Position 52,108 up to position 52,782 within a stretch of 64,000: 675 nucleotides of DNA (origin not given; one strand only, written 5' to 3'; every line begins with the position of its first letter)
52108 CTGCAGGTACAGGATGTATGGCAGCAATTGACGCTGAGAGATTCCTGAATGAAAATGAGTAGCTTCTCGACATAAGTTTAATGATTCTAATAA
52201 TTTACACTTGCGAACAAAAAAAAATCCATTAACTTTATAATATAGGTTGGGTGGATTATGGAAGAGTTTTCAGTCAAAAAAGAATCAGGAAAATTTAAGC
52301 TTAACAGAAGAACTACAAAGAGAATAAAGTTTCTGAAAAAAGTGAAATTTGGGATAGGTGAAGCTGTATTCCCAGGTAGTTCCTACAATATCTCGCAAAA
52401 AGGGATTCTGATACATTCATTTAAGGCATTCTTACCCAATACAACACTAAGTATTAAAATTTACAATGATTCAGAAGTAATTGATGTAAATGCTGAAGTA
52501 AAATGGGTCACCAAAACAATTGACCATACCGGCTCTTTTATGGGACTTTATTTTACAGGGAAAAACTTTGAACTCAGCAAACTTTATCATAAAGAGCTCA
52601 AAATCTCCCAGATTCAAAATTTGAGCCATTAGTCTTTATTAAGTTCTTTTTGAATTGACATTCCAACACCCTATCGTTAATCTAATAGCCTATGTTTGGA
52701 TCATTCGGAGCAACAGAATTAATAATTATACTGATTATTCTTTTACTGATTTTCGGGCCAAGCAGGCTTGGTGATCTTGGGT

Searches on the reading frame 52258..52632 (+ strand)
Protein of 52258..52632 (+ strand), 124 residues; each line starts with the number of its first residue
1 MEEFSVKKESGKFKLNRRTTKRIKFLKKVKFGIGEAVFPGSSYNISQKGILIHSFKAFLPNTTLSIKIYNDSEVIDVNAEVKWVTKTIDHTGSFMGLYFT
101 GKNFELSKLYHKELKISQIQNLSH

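Call 8: search_protein_families(library=pfam, proteins=[window:52258-52632:+])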
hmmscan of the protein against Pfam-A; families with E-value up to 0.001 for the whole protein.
window:52258-52632:+ (124 aa): 1 family
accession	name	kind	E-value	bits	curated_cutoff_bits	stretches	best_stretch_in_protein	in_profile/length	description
PF07238.19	PilZ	-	6.5e-08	33.3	22.5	1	16-91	1-79/102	PilZ domain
